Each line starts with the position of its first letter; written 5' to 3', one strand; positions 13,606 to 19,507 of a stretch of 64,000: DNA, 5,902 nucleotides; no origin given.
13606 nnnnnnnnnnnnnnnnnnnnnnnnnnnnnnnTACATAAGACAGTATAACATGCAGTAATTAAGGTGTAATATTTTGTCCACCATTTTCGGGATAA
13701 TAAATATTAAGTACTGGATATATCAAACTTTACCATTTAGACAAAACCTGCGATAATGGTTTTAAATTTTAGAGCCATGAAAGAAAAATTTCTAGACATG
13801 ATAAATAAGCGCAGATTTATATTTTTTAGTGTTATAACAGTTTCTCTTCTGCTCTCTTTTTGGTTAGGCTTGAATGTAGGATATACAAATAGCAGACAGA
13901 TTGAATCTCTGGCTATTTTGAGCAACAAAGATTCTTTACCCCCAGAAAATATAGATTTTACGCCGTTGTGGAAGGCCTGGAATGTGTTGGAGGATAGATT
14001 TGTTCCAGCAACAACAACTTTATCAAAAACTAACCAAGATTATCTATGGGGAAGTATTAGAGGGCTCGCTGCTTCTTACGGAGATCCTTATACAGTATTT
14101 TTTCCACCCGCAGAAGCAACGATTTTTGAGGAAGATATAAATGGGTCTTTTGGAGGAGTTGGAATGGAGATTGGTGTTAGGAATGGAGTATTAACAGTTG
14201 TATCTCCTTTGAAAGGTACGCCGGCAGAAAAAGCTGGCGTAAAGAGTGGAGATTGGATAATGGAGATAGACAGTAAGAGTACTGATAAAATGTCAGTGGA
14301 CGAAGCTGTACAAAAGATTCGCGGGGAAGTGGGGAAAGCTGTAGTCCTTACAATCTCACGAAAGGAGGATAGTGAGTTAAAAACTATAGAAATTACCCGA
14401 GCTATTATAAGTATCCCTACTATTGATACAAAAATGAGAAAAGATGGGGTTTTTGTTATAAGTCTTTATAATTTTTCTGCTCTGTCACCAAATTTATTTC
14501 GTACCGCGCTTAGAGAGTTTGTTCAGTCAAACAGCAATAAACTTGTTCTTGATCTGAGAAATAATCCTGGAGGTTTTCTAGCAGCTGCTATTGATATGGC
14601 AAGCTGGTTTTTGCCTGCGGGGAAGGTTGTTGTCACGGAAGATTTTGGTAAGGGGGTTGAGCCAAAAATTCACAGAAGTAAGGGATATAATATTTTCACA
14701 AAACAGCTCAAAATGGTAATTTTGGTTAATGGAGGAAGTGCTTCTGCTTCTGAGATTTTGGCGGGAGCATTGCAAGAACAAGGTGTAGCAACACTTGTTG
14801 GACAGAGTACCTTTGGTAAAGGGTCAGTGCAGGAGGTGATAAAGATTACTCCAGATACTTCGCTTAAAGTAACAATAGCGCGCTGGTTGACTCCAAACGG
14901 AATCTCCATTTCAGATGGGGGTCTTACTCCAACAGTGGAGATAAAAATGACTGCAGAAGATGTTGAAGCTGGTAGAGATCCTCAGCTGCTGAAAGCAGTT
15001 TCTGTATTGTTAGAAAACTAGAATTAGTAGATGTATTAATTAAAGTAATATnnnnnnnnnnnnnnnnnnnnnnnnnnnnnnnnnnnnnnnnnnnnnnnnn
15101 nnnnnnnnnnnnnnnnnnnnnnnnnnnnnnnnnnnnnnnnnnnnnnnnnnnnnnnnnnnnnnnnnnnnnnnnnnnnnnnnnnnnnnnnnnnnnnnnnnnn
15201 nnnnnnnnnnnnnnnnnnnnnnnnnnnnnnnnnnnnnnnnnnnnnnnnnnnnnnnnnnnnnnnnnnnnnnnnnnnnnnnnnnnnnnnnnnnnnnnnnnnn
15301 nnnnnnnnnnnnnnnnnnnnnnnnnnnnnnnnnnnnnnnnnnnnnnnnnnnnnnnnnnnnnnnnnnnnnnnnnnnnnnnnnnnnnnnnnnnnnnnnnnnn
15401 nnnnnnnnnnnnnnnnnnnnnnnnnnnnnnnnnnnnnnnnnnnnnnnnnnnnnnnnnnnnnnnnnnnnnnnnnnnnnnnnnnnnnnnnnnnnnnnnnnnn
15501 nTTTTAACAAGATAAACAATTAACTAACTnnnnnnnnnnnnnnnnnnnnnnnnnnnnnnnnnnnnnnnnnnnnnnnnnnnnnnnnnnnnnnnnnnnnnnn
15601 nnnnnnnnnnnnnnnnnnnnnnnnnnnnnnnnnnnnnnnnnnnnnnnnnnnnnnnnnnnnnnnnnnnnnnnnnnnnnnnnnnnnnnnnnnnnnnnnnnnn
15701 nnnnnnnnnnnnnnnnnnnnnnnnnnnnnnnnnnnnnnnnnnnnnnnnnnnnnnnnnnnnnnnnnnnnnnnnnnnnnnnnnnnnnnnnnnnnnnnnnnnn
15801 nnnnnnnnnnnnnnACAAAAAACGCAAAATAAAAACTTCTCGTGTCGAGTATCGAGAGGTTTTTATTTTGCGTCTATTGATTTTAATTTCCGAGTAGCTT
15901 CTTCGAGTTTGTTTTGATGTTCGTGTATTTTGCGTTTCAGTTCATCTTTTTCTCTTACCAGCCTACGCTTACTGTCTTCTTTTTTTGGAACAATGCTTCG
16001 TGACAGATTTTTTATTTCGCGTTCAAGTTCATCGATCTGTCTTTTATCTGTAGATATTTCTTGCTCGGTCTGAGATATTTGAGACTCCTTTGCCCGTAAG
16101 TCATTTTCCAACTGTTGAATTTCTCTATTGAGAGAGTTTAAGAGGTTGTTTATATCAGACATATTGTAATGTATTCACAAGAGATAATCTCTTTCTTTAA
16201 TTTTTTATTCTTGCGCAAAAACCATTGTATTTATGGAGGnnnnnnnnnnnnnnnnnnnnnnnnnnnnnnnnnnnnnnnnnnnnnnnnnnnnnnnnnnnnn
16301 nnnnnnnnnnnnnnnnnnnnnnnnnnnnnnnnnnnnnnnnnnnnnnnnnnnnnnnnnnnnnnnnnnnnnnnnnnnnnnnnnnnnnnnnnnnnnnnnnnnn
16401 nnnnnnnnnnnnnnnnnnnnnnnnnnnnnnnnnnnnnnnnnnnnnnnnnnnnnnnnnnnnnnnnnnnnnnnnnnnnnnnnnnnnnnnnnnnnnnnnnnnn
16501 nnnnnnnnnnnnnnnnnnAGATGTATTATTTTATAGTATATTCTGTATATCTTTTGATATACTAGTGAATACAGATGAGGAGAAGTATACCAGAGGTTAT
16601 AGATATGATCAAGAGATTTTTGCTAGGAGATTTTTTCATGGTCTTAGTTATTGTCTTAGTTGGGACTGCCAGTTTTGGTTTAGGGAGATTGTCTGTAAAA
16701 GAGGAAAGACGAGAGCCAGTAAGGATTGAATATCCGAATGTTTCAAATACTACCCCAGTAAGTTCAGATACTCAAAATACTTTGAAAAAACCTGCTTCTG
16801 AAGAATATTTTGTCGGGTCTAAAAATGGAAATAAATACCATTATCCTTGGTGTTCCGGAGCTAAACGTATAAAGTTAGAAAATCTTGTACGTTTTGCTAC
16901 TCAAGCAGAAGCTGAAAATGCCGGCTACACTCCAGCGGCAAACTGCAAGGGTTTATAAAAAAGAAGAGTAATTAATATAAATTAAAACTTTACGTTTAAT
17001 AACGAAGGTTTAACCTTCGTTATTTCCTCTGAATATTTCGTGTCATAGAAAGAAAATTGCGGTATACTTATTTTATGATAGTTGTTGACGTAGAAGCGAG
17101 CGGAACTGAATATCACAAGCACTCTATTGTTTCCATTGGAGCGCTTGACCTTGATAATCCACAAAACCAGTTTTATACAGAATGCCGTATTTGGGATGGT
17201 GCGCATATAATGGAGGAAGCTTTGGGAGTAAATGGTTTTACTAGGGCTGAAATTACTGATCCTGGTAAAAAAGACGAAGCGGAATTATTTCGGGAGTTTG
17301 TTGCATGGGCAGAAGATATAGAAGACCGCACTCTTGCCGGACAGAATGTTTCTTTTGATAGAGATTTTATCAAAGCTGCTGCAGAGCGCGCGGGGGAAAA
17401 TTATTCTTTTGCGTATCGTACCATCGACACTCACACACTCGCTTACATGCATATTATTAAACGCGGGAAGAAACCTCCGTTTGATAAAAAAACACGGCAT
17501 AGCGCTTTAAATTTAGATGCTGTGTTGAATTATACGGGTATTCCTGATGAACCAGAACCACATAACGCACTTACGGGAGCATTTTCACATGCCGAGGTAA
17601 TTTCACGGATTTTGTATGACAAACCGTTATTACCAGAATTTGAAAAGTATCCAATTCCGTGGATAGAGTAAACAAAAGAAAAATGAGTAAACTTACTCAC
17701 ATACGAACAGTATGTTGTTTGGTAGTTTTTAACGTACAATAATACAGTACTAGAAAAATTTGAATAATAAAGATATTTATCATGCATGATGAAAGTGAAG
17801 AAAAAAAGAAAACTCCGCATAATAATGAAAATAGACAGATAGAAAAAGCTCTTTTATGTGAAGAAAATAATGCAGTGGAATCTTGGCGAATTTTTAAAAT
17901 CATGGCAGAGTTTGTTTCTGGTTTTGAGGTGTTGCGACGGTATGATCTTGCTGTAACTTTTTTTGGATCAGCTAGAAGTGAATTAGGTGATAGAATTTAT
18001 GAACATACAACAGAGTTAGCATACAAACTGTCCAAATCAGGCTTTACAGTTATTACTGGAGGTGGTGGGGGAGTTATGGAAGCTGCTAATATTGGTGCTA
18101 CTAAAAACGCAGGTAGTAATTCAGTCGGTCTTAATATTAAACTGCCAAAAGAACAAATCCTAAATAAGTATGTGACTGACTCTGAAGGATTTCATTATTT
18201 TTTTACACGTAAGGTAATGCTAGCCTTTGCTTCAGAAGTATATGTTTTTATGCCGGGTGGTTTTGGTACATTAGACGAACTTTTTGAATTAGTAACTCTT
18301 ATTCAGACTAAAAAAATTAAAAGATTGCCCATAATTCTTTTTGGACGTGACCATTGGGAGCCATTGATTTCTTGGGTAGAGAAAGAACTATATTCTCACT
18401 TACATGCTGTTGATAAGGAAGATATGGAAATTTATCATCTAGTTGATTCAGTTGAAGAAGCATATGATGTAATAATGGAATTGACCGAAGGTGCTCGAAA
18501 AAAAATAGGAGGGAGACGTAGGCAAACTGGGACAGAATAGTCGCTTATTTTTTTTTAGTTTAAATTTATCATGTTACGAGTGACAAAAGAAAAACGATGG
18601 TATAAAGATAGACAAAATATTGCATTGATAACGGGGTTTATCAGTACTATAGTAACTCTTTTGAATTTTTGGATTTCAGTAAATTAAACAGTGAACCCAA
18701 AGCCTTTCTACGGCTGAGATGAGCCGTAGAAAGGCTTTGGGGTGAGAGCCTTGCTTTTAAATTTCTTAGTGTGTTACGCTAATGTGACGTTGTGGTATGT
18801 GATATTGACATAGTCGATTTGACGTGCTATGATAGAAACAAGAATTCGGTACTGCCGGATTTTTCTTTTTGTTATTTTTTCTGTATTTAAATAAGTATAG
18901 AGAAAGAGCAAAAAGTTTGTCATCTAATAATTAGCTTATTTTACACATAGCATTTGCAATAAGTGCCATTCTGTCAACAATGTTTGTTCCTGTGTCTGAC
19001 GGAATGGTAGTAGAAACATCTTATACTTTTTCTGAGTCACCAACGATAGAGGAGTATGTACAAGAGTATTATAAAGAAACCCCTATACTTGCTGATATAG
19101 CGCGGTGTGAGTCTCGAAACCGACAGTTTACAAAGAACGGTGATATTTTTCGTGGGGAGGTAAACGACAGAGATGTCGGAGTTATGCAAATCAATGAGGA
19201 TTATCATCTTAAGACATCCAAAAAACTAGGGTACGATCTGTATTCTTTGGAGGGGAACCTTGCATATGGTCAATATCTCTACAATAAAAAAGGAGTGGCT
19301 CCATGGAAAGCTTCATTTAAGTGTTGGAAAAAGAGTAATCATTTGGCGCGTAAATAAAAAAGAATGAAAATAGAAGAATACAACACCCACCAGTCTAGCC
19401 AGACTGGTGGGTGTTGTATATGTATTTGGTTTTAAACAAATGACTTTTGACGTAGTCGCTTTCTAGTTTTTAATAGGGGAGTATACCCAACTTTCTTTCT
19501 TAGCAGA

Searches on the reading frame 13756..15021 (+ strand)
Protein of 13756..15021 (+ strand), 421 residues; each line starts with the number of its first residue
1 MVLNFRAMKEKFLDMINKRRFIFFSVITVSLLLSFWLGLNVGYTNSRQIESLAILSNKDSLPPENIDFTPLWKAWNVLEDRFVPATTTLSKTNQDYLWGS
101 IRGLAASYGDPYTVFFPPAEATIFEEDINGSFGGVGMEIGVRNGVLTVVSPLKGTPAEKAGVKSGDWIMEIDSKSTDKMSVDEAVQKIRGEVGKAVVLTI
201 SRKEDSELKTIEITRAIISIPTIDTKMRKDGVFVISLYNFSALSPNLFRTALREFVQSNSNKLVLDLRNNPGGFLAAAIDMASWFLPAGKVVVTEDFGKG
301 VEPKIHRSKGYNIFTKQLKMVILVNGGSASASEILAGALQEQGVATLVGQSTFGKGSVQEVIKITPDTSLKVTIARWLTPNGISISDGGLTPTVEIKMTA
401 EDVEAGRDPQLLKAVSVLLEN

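Call 67: search_protein_families(library=pfam, proteins=[window:13756-15021:+], max_evalue=0.00001)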
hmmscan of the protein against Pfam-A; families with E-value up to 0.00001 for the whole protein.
window:13756-15021:+ (421 aa): 4 families
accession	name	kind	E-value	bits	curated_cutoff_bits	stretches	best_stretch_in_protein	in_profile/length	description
PF03572.23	Peptidase_S41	-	8.3e-45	152.8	24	1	234-396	4-165/165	Peptidase family S41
PF17820.7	PDZ_6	-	1.9e-12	47.2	27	1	148-202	2-54/54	PDZ domain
PF00595.29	PDZ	-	2.5e-09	37.8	23.2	1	133-200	10-80/81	PDZ domain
PF13180.12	PDZ_2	-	3.6e-08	34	27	1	135-213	3-78/80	PDZ domain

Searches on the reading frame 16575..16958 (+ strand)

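Call 11: search_protein_families(library=pfam, proteins=[window:16575-16958:+], max_evalue=0.01)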
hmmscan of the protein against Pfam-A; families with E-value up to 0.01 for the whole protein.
window:16575-16958:+ (127 aa): 1 family
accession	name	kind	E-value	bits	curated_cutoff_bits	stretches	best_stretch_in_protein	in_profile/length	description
PF02805.21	Ada_Zn_binding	-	4.6e-05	23.8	23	1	74-125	13-63/65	Metal binding domain of Ada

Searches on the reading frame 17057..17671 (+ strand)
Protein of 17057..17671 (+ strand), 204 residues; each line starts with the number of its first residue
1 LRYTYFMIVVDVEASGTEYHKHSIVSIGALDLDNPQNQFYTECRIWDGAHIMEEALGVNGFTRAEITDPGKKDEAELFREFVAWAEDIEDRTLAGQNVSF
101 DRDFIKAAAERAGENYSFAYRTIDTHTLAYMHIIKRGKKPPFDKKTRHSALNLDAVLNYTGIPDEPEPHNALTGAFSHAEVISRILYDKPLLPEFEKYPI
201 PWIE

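Call 11: search_protein_families(library=pfam, proteins=[window:17057-17671:+], max_evalue=0.01)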
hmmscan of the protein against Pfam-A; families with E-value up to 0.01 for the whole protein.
window:17057-17671:+ (204 aa): 2 families
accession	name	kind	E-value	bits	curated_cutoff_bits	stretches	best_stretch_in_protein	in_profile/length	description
PF16473.11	Rv2179c-like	-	9.6e-10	38.9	27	1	8-155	3-166/177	3'-5' exoribonuclease Rv2179c-like domain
PF00929.31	RNase_T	-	4.1e-08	34.4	24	1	8-172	1-154/164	Exonuclease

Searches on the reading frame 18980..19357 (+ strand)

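Call 11: search_protein_families(library=pfam, proteins=[window:18980-19357:+], max_evalue=0.01)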
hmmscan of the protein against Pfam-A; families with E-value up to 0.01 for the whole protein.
window:18980-19357:+ (125 aa): 1 family
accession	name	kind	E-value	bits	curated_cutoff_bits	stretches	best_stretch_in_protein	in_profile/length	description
PF01464.25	SLT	-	0.0062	16.5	21.3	1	23-86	3-58/117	Transglycosylase SLT domain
